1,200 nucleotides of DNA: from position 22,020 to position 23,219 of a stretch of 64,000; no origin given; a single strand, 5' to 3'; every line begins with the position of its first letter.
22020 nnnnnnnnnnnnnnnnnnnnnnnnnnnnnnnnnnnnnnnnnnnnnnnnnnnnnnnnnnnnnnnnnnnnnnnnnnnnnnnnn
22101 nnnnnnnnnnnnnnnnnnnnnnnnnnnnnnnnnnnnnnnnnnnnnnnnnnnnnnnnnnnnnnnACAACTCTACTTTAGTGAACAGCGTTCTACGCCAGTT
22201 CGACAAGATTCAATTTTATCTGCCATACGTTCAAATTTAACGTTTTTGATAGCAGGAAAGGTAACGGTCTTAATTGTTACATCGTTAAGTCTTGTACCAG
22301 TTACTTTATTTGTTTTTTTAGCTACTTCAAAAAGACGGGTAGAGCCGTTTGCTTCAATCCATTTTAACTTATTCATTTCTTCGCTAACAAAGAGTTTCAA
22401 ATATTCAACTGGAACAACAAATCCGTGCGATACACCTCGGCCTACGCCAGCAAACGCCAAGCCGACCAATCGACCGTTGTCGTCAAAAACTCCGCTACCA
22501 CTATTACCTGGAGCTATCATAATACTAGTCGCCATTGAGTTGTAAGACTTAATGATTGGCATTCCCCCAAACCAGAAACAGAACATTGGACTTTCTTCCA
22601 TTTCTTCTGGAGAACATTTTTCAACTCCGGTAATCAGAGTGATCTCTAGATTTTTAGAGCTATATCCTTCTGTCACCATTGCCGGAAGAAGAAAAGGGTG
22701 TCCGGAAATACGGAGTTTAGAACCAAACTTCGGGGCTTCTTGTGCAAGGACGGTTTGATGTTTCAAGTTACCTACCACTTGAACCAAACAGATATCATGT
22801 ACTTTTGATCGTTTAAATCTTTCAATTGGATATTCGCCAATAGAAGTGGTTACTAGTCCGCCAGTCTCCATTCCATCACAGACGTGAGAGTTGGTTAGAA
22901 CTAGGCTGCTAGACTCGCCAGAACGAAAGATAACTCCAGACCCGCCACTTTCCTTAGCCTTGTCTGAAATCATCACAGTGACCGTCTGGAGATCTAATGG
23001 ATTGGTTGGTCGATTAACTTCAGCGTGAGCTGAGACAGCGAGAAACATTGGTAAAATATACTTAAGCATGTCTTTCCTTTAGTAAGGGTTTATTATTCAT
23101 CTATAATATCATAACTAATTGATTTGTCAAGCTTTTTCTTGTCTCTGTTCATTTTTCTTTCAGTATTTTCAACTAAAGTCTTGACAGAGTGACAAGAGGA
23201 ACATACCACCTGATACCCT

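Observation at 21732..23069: Phage-encoded secreted trypsin-like protease next to a secreted protein with an OMP-like C-terminus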

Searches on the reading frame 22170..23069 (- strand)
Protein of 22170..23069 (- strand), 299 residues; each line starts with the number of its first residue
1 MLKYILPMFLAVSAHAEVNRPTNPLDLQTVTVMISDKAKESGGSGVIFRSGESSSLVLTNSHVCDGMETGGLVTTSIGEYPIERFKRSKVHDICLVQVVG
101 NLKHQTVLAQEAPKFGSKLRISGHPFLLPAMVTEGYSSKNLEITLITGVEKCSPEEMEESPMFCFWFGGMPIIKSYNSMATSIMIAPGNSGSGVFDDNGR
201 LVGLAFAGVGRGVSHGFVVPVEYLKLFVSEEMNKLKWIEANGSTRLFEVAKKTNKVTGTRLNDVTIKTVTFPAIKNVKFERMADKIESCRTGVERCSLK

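Call 4: search_protein_families(library=phrogs, proteins=[window:22170-23069:-], max_evalue=0.01)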
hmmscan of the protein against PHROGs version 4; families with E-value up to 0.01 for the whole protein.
window:22170-23069:- (299 aa): 4 families
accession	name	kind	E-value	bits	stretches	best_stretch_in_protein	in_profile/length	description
phrog_11383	-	unknown function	2.7e-10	41.2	2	181-232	300-356/462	-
phrog_9683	-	other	2.1e-06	28.4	1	180-230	162-223/233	protease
phrog_13651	-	unknown function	0.0017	18.8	1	185-210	228-253/280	-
phrog_7688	-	unknown function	0.006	16.7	0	23-73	5-57/288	-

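Call 6: search_protein_families(library=pfam, proteins=[window:22170-23069:-], max_evalue=0.1)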
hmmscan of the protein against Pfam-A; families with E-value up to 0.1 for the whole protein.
window:22170-23069:- (299 aa): 5 families
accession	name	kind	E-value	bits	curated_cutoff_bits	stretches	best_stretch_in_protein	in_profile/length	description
PF13365.12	Trypsin_2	-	1.3e-15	58.8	27.6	1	43-204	1-144/144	Trypsin-like peptidase domain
PF10459.15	Peptidase_S46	-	6.1e-05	22.3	22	1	181-216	626-661/698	Peptidase S46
PF00089.32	Trypsin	-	0.0011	19.2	20.6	1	54-225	34-217/220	Trypsin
PF03041.19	Baculo_LEF-2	-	0.01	15.8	25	1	235-290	33-87/184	lef-2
PF00949.27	Peptidase_S7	-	0.082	13.2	20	0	184-212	92-120/131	Peptidase S7, Flavivirus NS3 serine protease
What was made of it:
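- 22170..23069 (-): Exported PDZ-less S1 (HtrA-like) serine protease, 299 aa. Pfam Trypsin_2 E=1.3e-15 (call 6).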

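Call 10: search_dna_similar(query=window:22170-23069:-, collection=phages, mode=protein, max_evalue=0.001)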
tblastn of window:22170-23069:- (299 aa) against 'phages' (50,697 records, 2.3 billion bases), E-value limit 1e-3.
No match.

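Call 13: find_homologous_proteins(query=window:22170-23069:-)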
Query window:22170-23069:- (299 aa): 112 proteins with E <= 0.001 among 2402 candidates.
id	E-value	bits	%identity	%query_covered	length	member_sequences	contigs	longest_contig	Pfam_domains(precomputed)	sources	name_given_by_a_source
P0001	2.6e-152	524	91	85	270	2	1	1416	PF13365.13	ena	-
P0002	1.5e-128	446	66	100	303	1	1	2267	PF13365.13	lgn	-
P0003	3.1e-124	432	63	100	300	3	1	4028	PF13365.13,PF00089.33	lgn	-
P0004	4.6e-114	399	61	100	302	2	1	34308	PF13365.13,PF10459.16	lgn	-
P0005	1.2e-112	394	55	100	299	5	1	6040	PF13365.13,PF00089.33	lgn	-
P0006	3.3e-107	376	54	100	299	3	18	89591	PF13365.13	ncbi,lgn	-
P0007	3.7e-101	356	56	100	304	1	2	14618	PF13365.13,PF10459.16,PF00089.33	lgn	-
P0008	9.7e-92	326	53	92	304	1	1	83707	PF13365.13,PF00089.33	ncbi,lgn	-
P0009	3.4e-88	314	51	99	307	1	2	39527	PF13365.13,PF00089.33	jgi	jgi:S1-C subfamily serine protease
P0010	3.5e-88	314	48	93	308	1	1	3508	PF13365.13,PF10459.16,PF00089.33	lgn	-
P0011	1.3e-85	305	47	99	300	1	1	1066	PF13365.13,PF00089.33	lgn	-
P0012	9.7e-85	303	47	94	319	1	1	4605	PF13365.13,PF10459.16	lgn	-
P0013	1.6e-84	302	48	97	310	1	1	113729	PF13365.13,PF10459.16,PF00089.33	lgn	-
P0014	3.9e-84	301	51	90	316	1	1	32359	PF13365.13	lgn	-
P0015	2.6e-83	298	46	96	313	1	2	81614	PF13365.13,PF10459.16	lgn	-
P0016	9.0e-83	296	47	94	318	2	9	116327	PF13365.13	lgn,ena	-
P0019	1.5e-70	256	44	99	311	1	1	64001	PF13365.13,PF10459.16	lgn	-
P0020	4.5e-67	245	39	98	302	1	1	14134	PF13365.13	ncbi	-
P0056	1.5e-45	174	41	69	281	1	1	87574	PF13365.13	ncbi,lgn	-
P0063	1.4e-44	171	37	81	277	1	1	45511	PF13365.13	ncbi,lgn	-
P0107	1.9e-36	144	35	74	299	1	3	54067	PF13365.13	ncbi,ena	-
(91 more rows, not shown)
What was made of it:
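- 22170..23069 (-): 112 homologues (call 13).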

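Call 14: find_encoding_contigs(protein=P0006, flank=6000, max_places=3)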
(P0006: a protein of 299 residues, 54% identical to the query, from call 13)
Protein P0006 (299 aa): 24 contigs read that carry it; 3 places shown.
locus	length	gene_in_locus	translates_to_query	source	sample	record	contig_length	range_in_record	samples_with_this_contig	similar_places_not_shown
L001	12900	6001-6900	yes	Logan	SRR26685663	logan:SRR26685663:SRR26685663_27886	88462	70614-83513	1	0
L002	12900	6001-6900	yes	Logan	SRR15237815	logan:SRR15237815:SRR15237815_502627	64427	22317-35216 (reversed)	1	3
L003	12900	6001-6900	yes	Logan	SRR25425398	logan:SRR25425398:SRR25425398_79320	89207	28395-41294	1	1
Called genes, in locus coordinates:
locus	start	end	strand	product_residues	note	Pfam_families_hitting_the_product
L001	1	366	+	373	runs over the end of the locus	PF21189:PHA02142, PF09414:RNA_ligase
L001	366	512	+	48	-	-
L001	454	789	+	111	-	-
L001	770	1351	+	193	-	PF00574:CLP_protease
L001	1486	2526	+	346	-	PF01385:OrfB_IS605, PF07282:Cas12f1-like_TNB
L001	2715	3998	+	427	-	-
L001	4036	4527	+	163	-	PF18909:dGTP_diPhyd_N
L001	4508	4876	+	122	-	-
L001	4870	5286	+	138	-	PF22769:DCD (faint), PF00692:dUTPase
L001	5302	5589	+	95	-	-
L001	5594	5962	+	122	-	-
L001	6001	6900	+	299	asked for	PF13365:Trypsin_2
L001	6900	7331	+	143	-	-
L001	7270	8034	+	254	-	-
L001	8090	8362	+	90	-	-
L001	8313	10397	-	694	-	-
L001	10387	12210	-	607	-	-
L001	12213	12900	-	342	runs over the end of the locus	-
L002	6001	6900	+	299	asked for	PF13365:Trypsin_2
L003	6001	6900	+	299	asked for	PF13365:Trypsin_2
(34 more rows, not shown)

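Call 15: find_encoding_contigs(protein=P0004, flank=6000, max_places=2)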
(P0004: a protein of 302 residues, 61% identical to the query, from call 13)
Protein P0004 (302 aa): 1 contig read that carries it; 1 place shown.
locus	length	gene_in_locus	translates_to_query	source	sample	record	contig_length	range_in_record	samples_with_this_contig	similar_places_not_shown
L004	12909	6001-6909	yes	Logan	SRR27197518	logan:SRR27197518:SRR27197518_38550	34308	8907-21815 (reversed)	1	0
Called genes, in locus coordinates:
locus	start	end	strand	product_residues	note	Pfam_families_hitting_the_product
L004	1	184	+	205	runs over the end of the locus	PF00574:CLP_protease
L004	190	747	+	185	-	-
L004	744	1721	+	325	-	PF00004:AAA, PF20720:nSTAND3 (weak)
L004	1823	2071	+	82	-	-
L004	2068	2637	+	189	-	PF00574:CLP_protease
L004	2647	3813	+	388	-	-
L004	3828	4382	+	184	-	PF18909:dGTP_diPhyd_N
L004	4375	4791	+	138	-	PF00692:dUTPase, PF22769:DCD (weak)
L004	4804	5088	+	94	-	-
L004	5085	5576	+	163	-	PF13392:HNH_3, PF00847:AP2 (weak)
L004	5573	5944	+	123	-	-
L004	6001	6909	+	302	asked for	PF13365:Trypsin_2, PF10459:Peptidase_S46 (weak)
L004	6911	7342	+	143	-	-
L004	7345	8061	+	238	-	-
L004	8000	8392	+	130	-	-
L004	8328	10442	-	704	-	-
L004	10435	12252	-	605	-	-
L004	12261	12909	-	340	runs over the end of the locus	-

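Call 17: find_related_loci(query=window:22170-23069:-, collection=viral_contigs, flank=10000)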
Query window:22170-23069:- (299 aa) in viral_contigs; peptide patterns used: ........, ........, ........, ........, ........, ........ (x = any residue, [..] = any of these).
1 stretches matched a pattern, but none encodes a relative of the query by tblastn (E <= 1e-3).
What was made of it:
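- Tried and rejected: The single-protein scan of IMG/VR found nothing (call 17).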

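Call 24: predict_structure(alignment_id=A1)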
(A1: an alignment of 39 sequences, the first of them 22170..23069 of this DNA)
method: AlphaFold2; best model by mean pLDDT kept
length: 299 residues; sequences in the alignment: 39
mean_pLDDT: 82.7   pTM: 0.79
mean pLDDT of the five models: 82.7, 81.9, 81.5, 81.3, 79.2
residues with pLDDT >= 90: 153; 70-90: 74; 50-70: 60; < 50: 12
segments of 3 or more residues with pLDDT < 50: 253-258
pLDDT, mean of each block of 10 residues (from residue 1): 54 75 93 91 94 96 89 92 96 96 96 97 66 93 85 91 84 91 88 97 81 81 97 96 57 47 57 60 72 63
secondary structure, 60 per line:
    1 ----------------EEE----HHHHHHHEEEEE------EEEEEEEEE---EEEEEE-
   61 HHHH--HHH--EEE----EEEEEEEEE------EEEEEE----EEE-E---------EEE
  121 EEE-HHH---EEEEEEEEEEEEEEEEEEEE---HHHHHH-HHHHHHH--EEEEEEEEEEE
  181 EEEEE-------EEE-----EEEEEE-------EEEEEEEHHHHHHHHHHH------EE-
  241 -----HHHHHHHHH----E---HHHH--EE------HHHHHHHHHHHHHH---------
elements in order: E17-19 H24-30 E31-35 E42-50 E54-59 H61-64 E72-74 E79-87 E94-99 E104-106 E118-123 E131-150 H154-159 H161-167 E170-185 E193-195 E201-206 E214-220 H221-231 H246-254 H263-266 H277-290
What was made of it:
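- On HtrA/DegP/DegS family (S1C): The C-terminal 70 residues are helical with low confidence and are not PDZ-like (call 24).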

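Call 26: search_solved_structures(query=A1, max_evalue=0.01, show_alignments=2)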
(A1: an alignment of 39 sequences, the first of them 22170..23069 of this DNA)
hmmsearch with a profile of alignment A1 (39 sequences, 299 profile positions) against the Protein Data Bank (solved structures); distinct sequences matched with E-value up to 0.01: 123 (the best 60 are shown).
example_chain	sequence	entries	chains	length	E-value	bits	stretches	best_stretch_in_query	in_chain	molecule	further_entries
9zqg_A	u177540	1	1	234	3.4e-11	46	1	41-143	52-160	Periplasmic serine protease DO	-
5y28_A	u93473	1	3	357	2.4e-10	43.2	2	42-143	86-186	Periplasmic serine endoprotease DegP-like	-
9zpq_A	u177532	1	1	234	3.4e-10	42.7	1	41-143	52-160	Periplasmic serine protease DO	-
7xs0_A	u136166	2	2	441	6.8e-10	41.7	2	42-143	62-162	Periplasmic serine endoprotease DegP-like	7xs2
5y2d_A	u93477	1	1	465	7.9e-10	41.5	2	42-143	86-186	Periplasmic serine endoprotease DegP-like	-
9zrj_A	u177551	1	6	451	9e-10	41.3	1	41-143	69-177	Periplasmic serine protease DO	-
1l1j_A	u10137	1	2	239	1.1e-09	41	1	184-240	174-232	heat shock protease HtrA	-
2zle_A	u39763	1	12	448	1.4e-09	40.7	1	46-141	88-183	Protease do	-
3mh5_A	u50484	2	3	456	1.5e-09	40.6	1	46-141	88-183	Protease do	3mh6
5mm8_A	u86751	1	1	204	1.6e-09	40.5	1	183-215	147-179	Serine protease SplE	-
2as9_A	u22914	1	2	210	5.9e-09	38.6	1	185-238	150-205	serine protease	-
8f0a_A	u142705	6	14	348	6.3e-09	38.5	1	46-141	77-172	Periplasmic serine endoprotease DegP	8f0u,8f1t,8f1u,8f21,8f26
3sti_A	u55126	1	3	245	8.2e-09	38.2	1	46-141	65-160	Protease degQ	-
6jjk_A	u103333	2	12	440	1.3e-08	37.5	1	46-141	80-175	Periplasmic serine endoprotease DegP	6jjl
1ky9_A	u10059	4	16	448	1.4e-08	37.4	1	46-141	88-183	PROTEASE DO | Periplasmic serine endoprotease DegP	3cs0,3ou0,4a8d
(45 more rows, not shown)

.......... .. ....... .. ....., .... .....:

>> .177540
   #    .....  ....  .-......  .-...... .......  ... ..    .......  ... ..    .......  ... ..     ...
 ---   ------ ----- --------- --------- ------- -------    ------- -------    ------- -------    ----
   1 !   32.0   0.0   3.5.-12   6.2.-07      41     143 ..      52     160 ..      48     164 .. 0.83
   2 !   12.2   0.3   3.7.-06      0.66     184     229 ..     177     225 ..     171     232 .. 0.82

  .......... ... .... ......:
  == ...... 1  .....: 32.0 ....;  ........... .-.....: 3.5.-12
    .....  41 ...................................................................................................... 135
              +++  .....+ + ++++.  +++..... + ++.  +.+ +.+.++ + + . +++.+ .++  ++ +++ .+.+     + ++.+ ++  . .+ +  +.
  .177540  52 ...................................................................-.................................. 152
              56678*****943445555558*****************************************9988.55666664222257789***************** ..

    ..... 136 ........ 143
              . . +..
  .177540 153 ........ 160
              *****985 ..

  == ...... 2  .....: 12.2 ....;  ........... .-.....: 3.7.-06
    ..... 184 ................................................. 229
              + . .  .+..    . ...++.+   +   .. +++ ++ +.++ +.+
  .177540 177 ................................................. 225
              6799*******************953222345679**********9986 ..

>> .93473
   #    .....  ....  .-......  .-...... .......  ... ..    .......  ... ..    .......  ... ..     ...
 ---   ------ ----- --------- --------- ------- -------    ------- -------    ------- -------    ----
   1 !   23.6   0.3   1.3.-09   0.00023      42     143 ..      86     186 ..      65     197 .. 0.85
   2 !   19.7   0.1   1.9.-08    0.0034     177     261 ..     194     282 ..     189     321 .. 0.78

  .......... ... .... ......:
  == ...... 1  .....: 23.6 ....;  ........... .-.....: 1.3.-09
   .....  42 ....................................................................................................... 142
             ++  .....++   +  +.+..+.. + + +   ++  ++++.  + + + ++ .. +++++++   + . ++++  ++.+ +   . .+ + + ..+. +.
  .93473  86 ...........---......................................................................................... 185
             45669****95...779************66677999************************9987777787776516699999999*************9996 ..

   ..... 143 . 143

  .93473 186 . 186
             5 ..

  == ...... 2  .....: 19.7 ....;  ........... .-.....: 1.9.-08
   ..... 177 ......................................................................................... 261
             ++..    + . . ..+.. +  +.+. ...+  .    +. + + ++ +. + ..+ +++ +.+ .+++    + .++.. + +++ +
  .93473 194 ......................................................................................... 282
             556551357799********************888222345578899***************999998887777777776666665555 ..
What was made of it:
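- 22884..22886 (-): Catalytic His62 codon (TNSHVC). Aligns with the HtrA catalytic His (call 26).
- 22794..22796 (-): Catalytic Asp92 codon (HDICL). Aligns with the HtrA catalytic Asp (call 26).
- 22500..22502 (-): Catalytic Ser190 codon (GNSGSG). Aligns with GNSGG of HtrA (call 26).
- On S1 serine peptidases (Pfam Trypsin_2, chymotrypsin fold): They align with the HtrA catalytic residues (call 26).
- Checked: They align with the catalytic residues of HtrA/DegP in PDB profile alignments (call 26).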

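Call 27: fold_search(model_id=the predicted structure, library=pdb)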
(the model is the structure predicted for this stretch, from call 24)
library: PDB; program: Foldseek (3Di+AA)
matches with E <= 10: 1483; with E <= 0.001: 418
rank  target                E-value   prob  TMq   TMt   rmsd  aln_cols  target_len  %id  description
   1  3otp_A                3.6e-11  1.00  0.48  0.38   6.8       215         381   23  Crystal structure of the DegP dodecamer with a model substrate (released 2011-01-19)
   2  6jjk_F                5.3e-11  1.00  0.50  0.40   6.8       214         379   23  Crystal structure of the DegP dodecamer with a modulator (released 2020-09-02)
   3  3qo6_C                6.3e-11  1.00  0.50  0.46   7.0       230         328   21  Crystal structure analysis of the plant protease Deg1 (released 2011-05-04)
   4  3stj_A                7.0e-11  1.00  0.49  0.48   6.6       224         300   21  Crystal structure of the protease + PDZ1 domain of DegQ from Escherichia coli (released 2011-07-27)
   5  8k2y_B                7.4e-11  1.00  0.46  0.48  15.7       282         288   21  Crystal structure of MucD (released 2023-11-29)
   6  3otp_F                7.8e-11  1.00  0.48  0.38   7.0       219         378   22  Crystal structure of the DegP dodecamer with a model substrate (released 2011-01-19)
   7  8f0a_A                8.3e-11  1.00  0.50  0.49   6.5       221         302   24  Client-bound structure of a DegP trimer within a 12mer cage (released 2022-11-23)
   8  2rce_G                8.3e-11  1.00  0.48  0.68   7.1       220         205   18  DFP modified DegS delta PDZ (released 2007-12-11)
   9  3lgv_C                9.8e-11  1.00  0.48  0.67   8.6       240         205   18  H198P mutant of the DegS-deltaPDZ protease (released 2010-08-25)
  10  3qo6_B                1.0e-10  1.00  0.48  0.44  14.6       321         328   17  Crystal structure analysis of the plant protease Deg1 (released 2011-05-04)
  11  2qf0_F                1.2e-10  1.00  0.48  0.67   7.4       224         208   18  Structure of the delta PDZ truncation of the DegS protease (released 2007-12-11)
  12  3otp_E                1.3e-10  1.00  0.47  0.36   7.0       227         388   21  Crystal structure of the DegP dodecamer with a model substrate (released 2011-01-19)
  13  5y28_B                1.4e-10  1.00  0.50  0.72  13.4       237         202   21  Crystal structure of H. pylori HtrA with PDZ2 deletion (released 2018-08-15)
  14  3otp_D                1.4e-10  1.00  0.46  0.36   7.2       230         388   21  Crystal structure of the DegP dodecamer with a model substrate (released 2011-01-19)
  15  3lgv_D                1.5e-10  1.00  0.46  0.66   5.7       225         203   18  H198P mutant of the DegS-deltaPDZ protease (released 2010-08-25)
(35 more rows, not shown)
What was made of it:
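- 22170..23069 (-): AF2 fold closest to DegP/DegS protease domains (calls 24, 27).
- On S1 serine peptidases (Pfam Trypsin_2, chymotrypsin fold): Foldseek probability 1.00 and E~1e-11 to DegP/DegS/DegQ protease domains (calls 24, 27).
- Checked: The AF2 model (pLDDT 82.7) matches DegP/DegQ/DegS/MucD protease domains at Foldseek E~1e-11 (calls 24, 27).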
